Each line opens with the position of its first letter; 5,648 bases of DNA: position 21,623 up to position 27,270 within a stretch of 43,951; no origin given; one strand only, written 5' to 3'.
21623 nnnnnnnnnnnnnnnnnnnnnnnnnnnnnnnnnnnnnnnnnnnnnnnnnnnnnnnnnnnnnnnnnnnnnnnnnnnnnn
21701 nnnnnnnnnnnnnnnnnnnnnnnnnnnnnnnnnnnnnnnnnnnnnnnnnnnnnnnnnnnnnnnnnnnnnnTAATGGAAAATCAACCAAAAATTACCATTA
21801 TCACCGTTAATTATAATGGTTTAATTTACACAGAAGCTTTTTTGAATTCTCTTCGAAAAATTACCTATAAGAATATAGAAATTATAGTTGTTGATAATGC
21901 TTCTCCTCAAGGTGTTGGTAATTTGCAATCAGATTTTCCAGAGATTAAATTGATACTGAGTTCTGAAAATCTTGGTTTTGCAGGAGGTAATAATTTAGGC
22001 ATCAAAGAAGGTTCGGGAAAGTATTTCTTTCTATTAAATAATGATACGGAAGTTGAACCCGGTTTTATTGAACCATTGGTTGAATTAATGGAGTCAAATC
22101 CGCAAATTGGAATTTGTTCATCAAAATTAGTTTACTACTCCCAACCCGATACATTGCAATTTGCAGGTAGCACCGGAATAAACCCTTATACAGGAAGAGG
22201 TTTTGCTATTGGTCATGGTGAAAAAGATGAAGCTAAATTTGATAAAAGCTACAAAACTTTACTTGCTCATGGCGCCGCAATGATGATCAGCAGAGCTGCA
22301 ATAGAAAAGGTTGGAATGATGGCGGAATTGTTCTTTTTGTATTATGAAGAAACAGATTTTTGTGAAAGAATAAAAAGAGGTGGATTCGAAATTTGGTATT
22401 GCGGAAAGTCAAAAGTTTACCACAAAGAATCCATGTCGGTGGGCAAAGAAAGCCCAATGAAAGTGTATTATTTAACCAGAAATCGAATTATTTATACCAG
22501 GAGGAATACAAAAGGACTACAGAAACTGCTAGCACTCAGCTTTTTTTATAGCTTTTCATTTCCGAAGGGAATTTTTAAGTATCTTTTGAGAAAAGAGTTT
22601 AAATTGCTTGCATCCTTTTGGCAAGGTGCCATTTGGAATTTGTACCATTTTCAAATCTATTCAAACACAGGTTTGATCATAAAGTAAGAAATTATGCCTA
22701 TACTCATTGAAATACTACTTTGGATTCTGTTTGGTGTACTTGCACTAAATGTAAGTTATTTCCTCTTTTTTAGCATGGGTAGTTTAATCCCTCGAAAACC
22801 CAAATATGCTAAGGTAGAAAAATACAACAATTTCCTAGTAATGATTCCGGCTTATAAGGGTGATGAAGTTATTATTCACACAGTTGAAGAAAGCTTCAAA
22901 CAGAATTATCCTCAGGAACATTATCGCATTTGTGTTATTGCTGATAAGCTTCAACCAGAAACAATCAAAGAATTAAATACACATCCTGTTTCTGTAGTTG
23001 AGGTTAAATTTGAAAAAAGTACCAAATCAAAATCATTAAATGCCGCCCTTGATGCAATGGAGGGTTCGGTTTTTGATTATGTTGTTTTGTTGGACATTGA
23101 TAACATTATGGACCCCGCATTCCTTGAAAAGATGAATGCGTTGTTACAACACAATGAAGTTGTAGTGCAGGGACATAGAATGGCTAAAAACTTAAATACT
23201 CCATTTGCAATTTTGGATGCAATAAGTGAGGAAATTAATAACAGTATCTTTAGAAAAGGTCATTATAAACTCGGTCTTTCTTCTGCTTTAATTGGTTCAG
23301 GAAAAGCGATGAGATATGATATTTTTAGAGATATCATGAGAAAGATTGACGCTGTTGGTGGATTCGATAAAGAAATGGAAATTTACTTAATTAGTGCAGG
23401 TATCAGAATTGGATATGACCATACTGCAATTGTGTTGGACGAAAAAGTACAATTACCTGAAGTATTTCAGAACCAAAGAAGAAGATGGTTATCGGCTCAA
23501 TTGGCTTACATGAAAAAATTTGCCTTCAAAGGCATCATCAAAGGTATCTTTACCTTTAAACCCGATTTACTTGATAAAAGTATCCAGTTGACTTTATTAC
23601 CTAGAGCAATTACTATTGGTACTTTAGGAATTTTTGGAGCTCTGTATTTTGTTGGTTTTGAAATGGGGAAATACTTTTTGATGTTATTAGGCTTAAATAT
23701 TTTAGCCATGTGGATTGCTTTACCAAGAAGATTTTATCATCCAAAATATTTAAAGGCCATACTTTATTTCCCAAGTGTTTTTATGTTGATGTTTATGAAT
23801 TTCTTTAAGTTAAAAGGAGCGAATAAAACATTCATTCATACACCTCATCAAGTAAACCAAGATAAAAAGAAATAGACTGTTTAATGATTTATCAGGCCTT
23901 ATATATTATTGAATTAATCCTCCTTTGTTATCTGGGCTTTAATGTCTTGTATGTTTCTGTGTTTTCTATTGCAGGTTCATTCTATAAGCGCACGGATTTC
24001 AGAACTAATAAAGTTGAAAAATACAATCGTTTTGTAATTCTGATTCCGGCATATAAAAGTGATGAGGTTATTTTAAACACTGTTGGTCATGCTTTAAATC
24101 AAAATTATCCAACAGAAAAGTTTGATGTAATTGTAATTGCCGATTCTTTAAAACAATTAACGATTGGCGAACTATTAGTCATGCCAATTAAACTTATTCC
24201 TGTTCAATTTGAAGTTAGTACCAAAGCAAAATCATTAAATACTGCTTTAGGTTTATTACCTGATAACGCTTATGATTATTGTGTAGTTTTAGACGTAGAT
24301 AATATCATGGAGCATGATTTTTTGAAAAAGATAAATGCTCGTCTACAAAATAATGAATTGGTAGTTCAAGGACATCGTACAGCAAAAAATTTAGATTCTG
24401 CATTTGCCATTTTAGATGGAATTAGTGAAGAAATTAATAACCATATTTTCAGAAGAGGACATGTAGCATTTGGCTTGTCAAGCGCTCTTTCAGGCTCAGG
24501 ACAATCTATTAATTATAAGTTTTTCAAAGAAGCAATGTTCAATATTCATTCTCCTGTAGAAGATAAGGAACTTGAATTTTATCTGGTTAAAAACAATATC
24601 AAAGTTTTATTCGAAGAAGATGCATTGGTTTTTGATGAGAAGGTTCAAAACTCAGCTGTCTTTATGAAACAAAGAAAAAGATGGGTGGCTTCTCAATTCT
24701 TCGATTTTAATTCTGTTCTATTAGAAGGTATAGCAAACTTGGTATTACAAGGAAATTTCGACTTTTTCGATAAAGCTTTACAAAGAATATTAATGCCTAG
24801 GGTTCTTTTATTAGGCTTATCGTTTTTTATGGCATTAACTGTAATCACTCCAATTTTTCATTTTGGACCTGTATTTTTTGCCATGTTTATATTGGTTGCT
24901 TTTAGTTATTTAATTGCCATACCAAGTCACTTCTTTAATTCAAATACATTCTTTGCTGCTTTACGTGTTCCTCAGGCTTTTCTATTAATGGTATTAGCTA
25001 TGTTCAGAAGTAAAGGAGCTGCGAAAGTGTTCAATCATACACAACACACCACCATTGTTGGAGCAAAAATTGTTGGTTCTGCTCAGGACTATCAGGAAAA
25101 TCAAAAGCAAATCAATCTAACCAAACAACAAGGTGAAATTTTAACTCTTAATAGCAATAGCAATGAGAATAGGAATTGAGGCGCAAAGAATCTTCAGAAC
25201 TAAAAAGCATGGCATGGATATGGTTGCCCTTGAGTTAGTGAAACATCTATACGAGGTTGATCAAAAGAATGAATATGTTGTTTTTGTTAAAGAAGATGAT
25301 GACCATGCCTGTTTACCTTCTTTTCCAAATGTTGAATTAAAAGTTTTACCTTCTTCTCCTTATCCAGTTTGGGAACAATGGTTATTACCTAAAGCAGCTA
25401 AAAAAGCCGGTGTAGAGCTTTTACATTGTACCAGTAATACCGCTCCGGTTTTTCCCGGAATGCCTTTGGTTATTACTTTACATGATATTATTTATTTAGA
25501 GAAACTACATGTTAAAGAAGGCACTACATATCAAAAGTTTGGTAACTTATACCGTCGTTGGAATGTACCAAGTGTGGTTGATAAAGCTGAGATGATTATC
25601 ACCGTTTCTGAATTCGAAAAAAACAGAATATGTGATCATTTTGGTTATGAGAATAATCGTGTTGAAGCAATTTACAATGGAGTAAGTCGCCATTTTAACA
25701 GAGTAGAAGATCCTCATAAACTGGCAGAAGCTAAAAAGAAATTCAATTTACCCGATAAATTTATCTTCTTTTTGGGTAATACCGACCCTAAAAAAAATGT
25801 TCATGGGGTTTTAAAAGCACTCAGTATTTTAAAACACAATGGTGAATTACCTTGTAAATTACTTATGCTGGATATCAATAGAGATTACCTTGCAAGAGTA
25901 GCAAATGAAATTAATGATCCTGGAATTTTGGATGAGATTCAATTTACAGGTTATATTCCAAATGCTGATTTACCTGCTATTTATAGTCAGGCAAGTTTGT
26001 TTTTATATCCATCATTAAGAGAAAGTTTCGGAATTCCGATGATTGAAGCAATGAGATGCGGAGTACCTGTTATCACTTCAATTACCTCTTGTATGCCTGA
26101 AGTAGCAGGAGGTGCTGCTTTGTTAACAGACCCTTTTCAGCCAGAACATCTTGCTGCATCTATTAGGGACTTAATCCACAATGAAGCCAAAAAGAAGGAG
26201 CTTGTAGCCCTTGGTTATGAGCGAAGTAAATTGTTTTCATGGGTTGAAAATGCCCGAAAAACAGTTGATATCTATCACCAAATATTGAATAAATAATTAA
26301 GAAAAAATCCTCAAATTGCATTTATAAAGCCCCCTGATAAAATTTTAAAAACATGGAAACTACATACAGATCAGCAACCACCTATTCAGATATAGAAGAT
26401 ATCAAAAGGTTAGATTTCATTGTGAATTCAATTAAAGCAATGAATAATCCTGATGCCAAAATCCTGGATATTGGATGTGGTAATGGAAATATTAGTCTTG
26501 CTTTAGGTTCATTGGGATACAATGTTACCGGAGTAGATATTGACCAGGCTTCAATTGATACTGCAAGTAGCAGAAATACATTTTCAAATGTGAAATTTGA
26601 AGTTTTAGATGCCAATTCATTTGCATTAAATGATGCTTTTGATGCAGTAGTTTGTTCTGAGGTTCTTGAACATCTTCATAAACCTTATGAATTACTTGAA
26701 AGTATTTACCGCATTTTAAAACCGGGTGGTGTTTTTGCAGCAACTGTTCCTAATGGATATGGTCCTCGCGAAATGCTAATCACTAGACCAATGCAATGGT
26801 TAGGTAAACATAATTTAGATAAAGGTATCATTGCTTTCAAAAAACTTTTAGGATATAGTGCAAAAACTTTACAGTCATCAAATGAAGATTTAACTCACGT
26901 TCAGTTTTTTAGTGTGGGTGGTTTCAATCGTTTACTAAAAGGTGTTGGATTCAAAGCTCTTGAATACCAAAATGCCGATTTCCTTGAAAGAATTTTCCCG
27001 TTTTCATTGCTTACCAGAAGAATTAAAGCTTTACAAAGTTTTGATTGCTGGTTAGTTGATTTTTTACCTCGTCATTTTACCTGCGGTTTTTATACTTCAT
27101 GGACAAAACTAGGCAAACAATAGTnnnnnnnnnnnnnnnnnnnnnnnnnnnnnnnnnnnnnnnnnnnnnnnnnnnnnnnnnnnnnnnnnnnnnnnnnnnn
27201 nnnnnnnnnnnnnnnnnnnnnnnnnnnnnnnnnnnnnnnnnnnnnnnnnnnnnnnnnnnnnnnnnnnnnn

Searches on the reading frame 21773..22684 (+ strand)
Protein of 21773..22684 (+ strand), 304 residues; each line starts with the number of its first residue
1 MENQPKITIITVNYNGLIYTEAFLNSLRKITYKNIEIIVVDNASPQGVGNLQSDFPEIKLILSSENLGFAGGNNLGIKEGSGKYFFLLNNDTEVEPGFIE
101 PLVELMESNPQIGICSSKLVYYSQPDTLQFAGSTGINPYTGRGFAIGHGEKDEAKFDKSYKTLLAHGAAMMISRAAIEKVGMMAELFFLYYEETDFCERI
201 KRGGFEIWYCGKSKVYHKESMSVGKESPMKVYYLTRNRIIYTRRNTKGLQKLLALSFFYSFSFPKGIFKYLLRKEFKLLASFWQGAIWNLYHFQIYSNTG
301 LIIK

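Call 8: search_protein_families(library=pfam, proteins=[window:21773-22684:+], max_evalue=0.00001)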
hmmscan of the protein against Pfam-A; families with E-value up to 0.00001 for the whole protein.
window:21773-22684:+ (304 aa): 2 families
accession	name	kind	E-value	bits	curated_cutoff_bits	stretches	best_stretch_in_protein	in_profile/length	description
PF00535.33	Glycos_transf_2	-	1.6e-24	87.2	23.3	1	8-180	1-167/168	Glycosyl transferase family 2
PF13641.12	Glyco_tranf_2_3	-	6.6e-07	30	27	1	5-221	1-215/230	Glycosyltransferase like family 2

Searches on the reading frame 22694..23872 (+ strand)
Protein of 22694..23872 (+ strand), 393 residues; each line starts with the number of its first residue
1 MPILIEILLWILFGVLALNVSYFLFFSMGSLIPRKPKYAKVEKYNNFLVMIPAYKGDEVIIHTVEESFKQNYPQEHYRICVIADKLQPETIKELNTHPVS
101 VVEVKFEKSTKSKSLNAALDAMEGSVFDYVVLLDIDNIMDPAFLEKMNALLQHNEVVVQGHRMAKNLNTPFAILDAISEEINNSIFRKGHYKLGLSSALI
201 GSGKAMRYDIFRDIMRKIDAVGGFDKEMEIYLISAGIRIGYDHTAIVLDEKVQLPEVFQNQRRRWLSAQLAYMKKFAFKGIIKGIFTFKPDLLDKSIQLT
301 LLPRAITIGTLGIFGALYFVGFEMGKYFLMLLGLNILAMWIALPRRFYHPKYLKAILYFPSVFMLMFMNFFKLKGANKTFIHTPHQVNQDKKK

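Call 8: search_protein_families(library=pfam, proteins=[window:22694-23872:+], max_evalue=0.00001)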
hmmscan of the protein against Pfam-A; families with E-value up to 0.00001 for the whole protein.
window:22694-23872:+ (393 aa): 3 families
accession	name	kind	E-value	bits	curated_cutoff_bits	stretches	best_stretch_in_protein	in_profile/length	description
PF13641.12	Glyco_tranf_2_3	-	1.1e-21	78.4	27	1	47-266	3-228/230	Glycosyltransferase like family 2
PF00535.33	Glycos_transf_2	-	5.3e-13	49.7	23.3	1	49-214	2-167/168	Glycosyl transferase family 2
PF13632.12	Glyco_trans_2_3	-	5.4e-11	43.1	27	1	129-344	1-176/198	Glycosyl transferase family group 2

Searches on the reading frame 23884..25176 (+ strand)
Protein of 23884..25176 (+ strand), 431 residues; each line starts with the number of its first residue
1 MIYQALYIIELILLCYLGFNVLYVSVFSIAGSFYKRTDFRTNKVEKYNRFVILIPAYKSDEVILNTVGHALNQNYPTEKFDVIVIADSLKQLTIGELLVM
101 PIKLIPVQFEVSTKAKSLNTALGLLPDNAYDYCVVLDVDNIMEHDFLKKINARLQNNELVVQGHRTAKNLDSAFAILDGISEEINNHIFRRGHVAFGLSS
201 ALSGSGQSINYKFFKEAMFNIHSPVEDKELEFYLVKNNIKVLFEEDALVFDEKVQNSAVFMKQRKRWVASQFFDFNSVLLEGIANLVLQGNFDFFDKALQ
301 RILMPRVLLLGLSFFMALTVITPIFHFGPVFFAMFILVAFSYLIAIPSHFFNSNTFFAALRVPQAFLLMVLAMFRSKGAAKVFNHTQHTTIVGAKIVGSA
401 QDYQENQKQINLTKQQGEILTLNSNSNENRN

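Call 8: search_protein_families(library=pfam, proteins=[window:23884-25176:+], max_evalue=0.00001)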
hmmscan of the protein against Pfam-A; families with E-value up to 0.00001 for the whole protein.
window:23884-25176:+ (431 aa): 3 families
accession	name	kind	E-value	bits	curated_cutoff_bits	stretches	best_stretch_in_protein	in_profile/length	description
PF13641.12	Glyco_tranf_2_3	-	8.2e-16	59.1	27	1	50-268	3-228/230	Glycosyltransferase like family 2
PF13632.12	Glyco_trans_2_3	-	9.6e-15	55.4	27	1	134-340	3-196/198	Glycosyl transferase family group 2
PF00535.33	Glycos_transf_2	-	6.9e-08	33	23.3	1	52-193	2-143/168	Glycosyl transferase family 2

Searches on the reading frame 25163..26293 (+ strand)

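Call 8: search_protein_families(library=pfam, proteins=[window:25163-26293:+], max_evalue=0.00001)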
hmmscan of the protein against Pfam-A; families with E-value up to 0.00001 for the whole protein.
window:25163-26293:+ (377 aa): 5 families
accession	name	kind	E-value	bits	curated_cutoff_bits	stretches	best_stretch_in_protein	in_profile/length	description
PF00534.26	Glycos_transf_1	-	3.6e-33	114.9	26.4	1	190-349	7-167/172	Glycosyl transferases group 1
PF13692.12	Glyco_trans_1_4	-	2.5e-22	80.1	27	1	200-340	3-142/142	Glycosyl transferases group 1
PF13439.12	Glyco_transf_4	-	1.3e-16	61.5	28.5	1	17-175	3-167/170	Glycosyltransferase Family 4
PF20706.3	GT4-conflict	-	2.2e-09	37.2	26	1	198-346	197-345/385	Family 4 Glycosyltransferase in conflict systems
PF13524.12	Glyco_trans_1_2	-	4.8e-07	30.3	25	1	258-355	28-129/144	Glycosyl transferase-like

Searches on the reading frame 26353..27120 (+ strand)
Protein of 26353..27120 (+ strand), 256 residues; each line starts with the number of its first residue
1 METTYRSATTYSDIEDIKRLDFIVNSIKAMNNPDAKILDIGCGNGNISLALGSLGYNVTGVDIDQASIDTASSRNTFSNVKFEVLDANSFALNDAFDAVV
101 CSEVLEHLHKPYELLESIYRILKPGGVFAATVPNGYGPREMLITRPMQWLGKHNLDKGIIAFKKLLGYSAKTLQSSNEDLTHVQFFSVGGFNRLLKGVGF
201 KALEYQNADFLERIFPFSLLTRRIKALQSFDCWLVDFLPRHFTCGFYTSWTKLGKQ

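Call 8: search_protein_families(library=pfam, proteins=[window:26353-27120:+], max_evalue=0.00001)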
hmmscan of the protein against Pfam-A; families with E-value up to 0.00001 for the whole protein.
window:26353-27120:+ (256 aa): 14 families
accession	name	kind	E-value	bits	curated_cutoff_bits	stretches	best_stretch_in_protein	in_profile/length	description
PF13489.12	Methyltransf_23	-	7.3e-25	88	27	1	29-204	18-163/164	Methyltransferase domain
PF08241.18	Methyltransf_11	-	9.8e-24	84.3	21.2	1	38-129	1-94/95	Methyltransferase domain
PF13649.12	Methyltransf_25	-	4.6e-21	75.8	27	1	37-126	1-97/97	Methyltransferase domain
PF13847.12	Methyltransf_31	-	8.6e-21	74.6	27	1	33-134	3-113/145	Methyltransferase domain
PF08242.18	Methyltransf_12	-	3.7e-19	69.7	30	1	38-128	1-98/98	Methyltransferase domain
PF03848.20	TehB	-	2.5e-11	43.8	20.4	1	26-125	25-127/193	Tellurite resistance protein TehB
PF06325.19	PrmA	-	1.8e-10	41.3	22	1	25-129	153-257/296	Ribosomal protein L11 methyltransferase (PrmA)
PF05401.17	NodS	-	3.2e-10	40.6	24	1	30-121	40-135/201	Nodulation protein S (NodS)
PF01209.24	Ubie_methyltran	-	1.3e-08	34.9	20.1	1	27-207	42-220/233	ubiE/COQ5 methyltransferase family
PF05219.18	DREV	-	3.9e-08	33.2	26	1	22-126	83-182/265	DREV methyltransferase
PF07021.18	MetW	-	5.6e-08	33.1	21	1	26-123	6-103/193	Methionine biosynthesis protein MetW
PF02353.26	CMAS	-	4.1e-07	30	27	1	30-142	59-176/273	Mycolic acid cyclopropane synthetase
PF05175.20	MTS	-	7.9e-07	29.3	23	1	30-101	27-104/170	Methyltransferase small domain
PF01739.24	CheR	-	4.9e-06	26.5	27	0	78-128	118-171/195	CheR methyltransferase, SAM binding domain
